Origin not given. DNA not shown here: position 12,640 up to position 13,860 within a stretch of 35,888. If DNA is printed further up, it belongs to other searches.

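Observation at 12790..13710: Signal-peptide-bearing fusion of an AroQ chorismate mutase domain and a VanX/DdpX D-Ala-D-Ala dipeptidase domain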

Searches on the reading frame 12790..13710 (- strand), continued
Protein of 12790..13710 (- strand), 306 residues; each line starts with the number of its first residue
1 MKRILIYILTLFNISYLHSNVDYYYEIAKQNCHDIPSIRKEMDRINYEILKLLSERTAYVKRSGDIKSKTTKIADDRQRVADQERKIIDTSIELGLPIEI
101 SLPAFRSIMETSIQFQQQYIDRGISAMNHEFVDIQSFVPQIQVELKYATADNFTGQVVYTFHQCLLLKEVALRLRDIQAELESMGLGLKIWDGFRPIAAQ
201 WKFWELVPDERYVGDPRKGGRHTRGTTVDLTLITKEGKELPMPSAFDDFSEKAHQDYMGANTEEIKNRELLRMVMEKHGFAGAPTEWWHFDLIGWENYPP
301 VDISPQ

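Call 10: find_encoding_contigs(protein=P0005, flank=5000, max_places=3)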
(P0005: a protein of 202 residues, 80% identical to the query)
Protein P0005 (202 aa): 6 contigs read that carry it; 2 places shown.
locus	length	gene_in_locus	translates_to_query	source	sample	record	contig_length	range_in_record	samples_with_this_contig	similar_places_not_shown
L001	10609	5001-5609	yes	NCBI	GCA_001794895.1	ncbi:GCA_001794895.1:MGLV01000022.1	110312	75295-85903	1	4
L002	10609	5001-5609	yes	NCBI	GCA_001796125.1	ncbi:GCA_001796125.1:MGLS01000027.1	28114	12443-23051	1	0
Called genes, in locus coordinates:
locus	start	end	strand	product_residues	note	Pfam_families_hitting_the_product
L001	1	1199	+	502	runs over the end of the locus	-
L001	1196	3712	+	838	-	PF00133:tRNA-synt_1, PF09334:tRNA-synt_1g, PF13603:tRNA-synt_1_2, PF08264:Anticodon_1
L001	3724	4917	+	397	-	PF04413:Glycos_transf_N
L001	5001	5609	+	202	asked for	PF01427:Peptidase_M15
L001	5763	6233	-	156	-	PF00583:Acetyltransf_1, PF13673:Acetyltransf_10 (weak), PF13508:Acetyltransf_7 (weak)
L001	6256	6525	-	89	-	-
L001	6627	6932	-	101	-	-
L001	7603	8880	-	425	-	PF12937:F-box-like (weak)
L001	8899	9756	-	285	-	PF10354:BMT5-like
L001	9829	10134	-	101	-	-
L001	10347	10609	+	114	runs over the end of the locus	-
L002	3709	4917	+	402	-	PF04413:Glycos_transf_N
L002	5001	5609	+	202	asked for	PF01427:Peptidase_M15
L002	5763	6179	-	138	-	-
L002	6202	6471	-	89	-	-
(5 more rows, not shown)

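Call 12: find_encoding_contigs(protein=P0001, flank=10000, max_places=4)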
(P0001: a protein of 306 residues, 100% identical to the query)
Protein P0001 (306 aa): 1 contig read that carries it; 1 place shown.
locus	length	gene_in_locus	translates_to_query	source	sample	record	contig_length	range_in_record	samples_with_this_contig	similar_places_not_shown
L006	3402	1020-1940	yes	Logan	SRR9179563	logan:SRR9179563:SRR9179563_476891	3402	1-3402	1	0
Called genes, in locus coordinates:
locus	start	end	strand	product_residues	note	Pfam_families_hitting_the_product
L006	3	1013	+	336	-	?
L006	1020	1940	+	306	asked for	PF01817:CM_2, PF01427:Peptidase_M15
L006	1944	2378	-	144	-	PF09424:YqeY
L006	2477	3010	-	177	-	-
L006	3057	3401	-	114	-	?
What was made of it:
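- The same uninterrupted ORF occurs in an independent assembly of this very sequence (L006, call 12).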

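Call 13: find_encoding_contigs(protein=P0002, flank=5000, max_places=4)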
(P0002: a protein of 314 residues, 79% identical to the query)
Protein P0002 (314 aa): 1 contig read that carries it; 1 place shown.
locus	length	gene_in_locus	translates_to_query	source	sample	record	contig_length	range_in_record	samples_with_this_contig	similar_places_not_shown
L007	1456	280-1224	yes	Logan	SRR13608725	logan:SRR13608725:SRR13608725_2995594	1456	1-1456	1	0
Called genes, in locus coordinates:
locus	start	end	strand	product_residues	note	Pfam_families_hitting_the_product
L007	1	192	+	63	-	?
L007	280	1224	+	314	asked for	PF01817:CM_2, PF01427:Peptidase_M15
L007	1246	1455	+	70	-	?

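Call 14: find_encoding_contigs(protein=P0003, flank=5000, max_places=4)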
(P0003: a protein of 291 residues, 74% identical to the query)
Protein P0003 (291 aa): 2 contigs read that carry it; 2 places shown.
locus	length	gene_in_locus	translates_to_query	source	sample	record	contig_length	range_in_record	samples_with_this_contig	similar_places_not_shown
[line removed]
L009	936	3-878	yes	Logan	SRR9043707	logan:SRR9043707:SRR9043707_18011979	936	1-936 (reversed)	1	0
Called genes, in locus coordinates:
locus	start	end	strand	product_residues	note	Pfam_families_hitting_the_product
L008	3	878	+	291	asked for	PF01817:CM_2, PF01427:Peptidase_M15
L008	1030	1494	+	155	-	?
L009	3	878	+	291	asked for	PF01817:CM_2, PF01427:Peptidase_M15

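Call 15: find_related_loci(query=window:12793-13710:-, collection=genome_contigs, flank=6000)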
Query window:12793-13710:- (306 aa) in genome_contigs; peptide patterns used: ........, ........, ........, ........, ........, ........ (x = any residue, [..] = any of these).
70 stretches matched a pattern; 15 encode a relative of the query (tblastn E <= 1e-3); 15 distinct loci.
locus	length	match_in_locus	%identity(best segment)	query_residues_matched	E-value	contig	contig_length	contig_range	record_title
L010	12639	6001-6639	79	96-306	2e-114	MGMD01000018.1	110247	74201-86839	MAG: Chlamydiae bacterium RIFCSPLOWO2_12_FULL_45_20 rifcsplowo2_12_scaffold_334, whole genome shotgun sequence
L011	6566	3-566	80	119-306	2e-104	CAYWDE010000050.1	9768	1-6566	MAG TPA_asm: uncultured bacterium isolate SRP302895_co1_246 genome assembly, contig: NODE_14031_length_9768_cov_4.345002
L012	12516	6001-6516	87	132-303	1e-104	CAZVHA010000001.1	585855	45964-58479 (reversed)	MAG TPA_asm: uncultured bacterium isolate SRP178908_co1_279 genome assembly, contig: NODE_3_length_585855_cov_47.610802,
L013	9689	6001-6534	82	125-303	4e-101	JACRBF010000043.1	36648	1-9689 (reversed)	MAG: Chlamydiia bacterium isolate NC_groundwater_1613_Pr3_B-0.1um_48_32 SR-2_scaffold_141_2787088, whole genome shotgun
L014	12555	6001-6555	75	122-306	4e-99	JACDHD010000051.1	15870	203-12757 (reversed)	MAG: Parachlamydiaceae bacterium isolate MGR_bin429 SD2909_NODE_598_length_15870_cov_2.156832, whole genome shotgun sequ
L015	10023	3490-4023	75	127-304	5e-92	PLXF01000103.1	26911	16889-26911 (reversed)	MAG: Parachlamydiales bacterium isolate palsa_1448 73.20120700_P3D.493_contig_1497, whole genome shotgun sequence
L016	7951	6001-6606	49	103-304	1e-61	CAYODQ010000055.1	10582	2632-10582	MAG TPA_asm: uncultured Planctomycetia bacterium isolate SRP150892_co2_25 genome assembly, contig: NODE_9458_length_1058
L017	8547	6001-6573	45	117-306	5e-53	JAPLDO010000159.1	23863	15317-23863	MAG: Bacteroidetes bacterium isolate LacPavin_0920_WC90_MAG_43_10 LacPavin_0920_WC90_scaffold_1557583, whole genome shot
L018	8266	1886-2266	70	1-122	4e-52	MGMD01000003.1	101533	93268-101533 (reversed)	MAG: Chlamydiae bacterium RIFCSPLOWO2_12_FULL_45_20 rifcsplowo2_12_scaffold_1084, whole genome shotgun sequence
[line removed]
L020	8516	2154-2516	69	1-121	4e-50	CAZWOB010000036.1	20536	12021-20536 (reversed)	MAG TPA_asm: uncultured bacterium isolate binchicken_co334_43 genome assembly, contig: NODE_4418_length_20536_cov_9.8211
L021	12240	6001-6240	86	42-121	1e-39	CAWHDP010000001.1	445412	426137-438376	MAG: uncultured Chlamydiae bacterium isolate MFD04780.bin.1.32 genome assembly, contig: contig_11560, whole genome shotg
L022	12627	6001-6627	33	108-292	2e-26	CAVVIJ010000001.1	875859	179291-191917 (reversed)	MAG: uncultured delta proteobacterium isolate MFD02923.bin.1.133 genome assembly, contig: contig_12389, whole genome sho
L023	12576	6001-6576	37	131-299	9e-27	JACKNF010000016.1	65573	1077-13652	MAG: Gammaproteobacteria bacterium isolate HK-STAS-PROT-137 HK-STAS-PROT-137_16, whole genome shotgun sequence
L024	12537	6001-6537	46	129-306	5e-52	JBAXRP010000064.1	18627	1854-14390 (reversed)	MAG: Bacteroidota bacterium isolate ELA586 MAG586_64, whole genome shotgun sequence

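Call 33: list_cluster_members(proteins=[P0001, P0002, P0003, P0004, P0221, P0121])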
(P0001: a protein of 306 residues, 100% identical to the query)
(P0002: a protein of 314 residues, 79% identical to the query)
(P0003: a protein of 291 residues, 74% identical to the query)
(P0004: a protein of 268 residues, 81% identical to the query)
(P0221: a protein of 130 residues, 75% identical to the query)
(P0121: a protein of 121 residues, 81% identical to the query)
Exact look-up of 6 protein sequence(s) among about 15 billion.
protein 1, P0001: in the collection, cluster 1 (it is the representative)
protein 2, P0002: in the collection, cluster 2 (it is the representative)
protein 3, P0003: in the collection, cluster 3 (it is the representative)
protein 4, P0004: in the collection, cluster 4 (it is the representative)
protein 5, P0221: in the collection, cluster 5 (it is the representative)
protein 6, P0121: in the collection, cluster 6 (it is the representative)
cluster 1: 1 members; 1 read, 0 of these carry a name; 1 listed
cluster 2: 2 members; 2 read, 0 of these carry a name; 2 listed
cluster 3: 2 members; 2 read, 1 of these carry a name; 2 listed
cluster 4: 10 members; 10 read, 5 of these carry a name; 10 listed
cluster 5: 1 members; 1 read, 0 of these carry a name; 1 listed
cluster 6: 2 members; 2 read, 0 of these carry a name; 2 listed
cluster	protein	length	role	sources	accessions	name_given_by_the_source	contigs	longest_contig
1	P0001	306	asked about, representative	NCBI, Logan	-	-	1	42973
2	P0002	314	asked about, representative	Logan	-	-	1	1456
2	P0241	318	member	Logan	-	-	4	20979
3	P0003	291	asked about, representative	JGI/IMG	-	-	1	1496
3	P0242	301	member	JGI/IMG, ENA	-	D-alanyl-D-alanine dipeptidase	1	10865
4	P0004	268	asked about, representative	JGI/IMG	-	D-alanyl-D-alanine dipeptidase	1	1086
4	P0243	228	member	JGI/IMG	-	D-alanyl-D-alanine dipeptidase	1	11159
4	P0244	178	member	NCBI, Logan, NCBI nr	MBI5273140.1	MAG: D-alanyl-D-alanine dipeptidase [Chlamydiia bacterium] | D-alanyl-D-alanine dipeptidase [Chlamydiia bacterium]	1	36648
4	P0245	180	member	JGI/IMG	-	D-alanyl-D-alanine dipeptidase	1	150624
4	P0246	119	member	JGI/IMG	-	D-alanyl-D-alanine dipeptidase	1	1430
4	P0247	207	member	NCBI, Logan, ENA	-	-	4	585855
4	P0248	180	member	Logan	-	-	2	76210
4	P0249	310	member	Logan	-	-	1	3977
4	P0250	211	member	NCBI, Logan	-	-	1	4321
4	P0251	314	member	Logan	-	-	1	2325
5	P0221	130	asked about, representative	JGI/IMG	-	-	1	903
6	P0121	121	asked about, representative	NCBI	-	-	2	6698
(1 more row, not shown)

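Call 34: find_encoding_contigs(protein=P0241, flank=8000, max_places=4)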
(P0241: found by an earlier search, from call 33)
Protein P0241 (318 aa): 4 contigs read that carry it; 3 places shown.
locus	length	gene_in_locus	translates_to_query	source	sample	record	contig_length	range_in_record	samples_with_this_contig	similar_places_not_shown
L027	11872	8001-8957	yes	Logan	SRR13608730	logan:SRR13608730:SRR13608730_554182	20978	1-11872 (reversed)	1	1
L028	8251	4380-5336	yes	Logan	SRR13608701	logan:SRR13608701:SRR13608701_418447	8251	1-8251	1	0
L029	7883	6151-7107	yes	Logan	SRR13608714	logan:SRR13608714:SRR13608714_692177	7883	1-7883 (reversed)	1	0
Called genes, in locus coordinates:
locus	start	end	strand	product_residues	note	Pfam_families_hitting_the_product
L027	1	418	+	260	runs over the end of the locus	-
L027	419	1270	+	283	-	PF09588:YqaJ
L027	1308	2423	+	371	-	PF13302:Acetyltransf_3, PF00583:Acetyltransf_1, PF04229:GrpB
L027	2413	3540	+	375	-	PF07931:CPT, PF13671:AAA_33 (weak), PF00583:Acetyltransf_1, PF13673:Acetyltransf_10 (weak), PF13508:Acetyltransf_7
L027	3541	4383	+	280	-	PF00561:Abhydrolase_1, PF12697:Abhydrolase_6, PF12146:Hydrolase_4 (weak)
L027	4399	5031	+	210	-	PF00132:Hexapep, PF14602:Hexapep_2 (faint)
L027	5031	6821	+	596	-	PF00664:ABC_membrane, PF00005:ABC_tran, PF02463:SMC_N (weak)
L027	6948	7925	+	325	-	PF00106:adh_short, PF01370:Epimerase, PF08659:KR, PF13561:adh_short_C2, PF16363:GDP_Man_Dehyd (weak)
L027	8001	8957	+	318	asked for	PF01817:CM_2, PF01427:Peptidase_M15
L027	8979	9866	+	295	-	PF01636:APH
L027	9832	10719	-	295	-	PF00561:Abhydrolase_1, PF12146:Hydrolase_4, PF12697:Abhydrolase_6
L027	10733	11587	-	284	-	PF00165:HTH_AraC, PF12833:HTH_18, PF06445:GyrI-like, PF14526:Cass2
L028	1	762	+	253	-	?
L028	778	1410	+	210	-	PF00132:Hexapep, PF14602:Hexapep_2 (faint)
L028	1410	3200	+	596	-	PF00664:ABC_membrane, PF00005:ABC_tran, PF02463:SMC_N (weak)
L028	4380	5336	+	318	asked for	PF01817:CM_2, PF01427:Peptidase_M15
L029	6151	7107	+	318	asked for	PF01817:CM_2, PF01427:Peptidase_M15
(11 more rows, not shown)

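Call 35: find_encoding_contigs(protein=P0242, flank=8000, max_places=3)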
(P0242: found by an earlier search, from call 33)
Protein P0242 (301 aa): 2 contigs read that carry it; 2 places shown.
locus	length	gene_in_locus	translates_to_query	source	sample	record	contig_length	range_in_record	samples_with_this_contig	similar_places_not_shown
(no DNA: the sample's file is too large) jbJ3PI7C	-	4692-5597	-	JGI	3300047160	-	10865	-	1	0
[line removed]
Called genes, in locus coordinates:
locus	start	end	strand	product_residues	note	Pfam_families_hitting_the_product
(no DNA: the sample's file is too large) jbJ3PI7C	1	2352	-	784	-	?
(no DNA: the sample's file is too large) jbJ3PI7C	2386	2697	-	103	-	-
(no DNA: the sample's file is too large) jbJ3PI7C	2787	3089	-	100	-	-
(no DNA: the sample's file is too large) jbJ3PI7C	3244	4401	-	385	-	PF12796:Ank_2, PF13637:Ank_4 (faint), PF13857:Ank_5 (faint), PF13606:Ank_3 (faint), PF00023:Ank (weak)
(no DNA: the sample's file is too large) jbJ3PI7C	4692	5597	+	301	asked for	PF01817:CM_2, PF01427:Peptidase_M15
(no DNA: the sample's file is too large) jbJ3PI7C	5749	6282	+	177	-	-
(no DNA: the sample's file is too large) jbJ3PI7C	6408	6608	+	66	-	-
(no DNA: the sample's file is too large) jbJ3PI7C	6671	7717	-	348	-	PF00268:Ribonuc_red_sm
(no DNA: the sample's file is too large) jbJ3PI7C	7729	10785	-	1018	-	PF00317:Ribonuc_red_lgN, PF02867:Ribonuc_red_lgC, PF13403:Hint_2 (faint), PF14528:LAGLIDADG_3 (weak), PF02867:Ribonuc_red_lgC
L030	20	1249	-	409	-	PF12796:Ank_2, PF13637:Ank_4 (faint), PF13857:Ank_5 (faint), PF13606:Ank_3 (faint), PF00023:Ank (weak)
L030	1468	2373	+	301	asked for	PF01817:CM_2, PF01427:Peptidase_M15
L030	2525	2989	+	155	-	?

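Call 51: predict_structure(alignment_id=A5)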
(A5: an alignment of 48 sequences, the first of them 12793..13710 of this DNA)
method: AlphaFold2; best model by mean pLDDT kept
length: 306 residues; sequences in the alignment: 48
mean_pLDDT: 67.7   pTM: 0.59
mean pLDDT of the five models: 67.7, 65.4, 63.2, 61.0, 60.8
residues with pLDDT >= 90: 64; 70-90: 53; 50-70: 144; < 50: 45
segments of 3 or more residues with pLDDT < 50: 7-19, 59-67, 125-127, 149-158
pLDDT, mean of each block of 10 residues (from residue 1): 50 42 60 57 58 54 50 55 68 58 54 56 54 89 70 48 81 96 96 66 53 55 79 93 68 77 93 96 85 81 50
secondary structure, 60 per line:
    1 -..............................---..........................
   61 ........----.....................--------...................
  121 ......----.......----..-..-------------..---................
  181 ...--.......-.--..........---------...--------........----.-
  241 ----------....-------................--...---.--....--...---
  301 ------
elements in order: H2-31 H35-68 H73-93 H102-126 E131-133 H134-137 E165-167 H168-183 E186-192 H197-206 E227-234 H262-277 E280-282 E289-292
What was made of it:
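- On DdpX/VanX D-Ala-D-Ala dipeptidases (Peptidase_M15, subfamily D): The DdpX core has pLDDT 80-96 (call 51).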
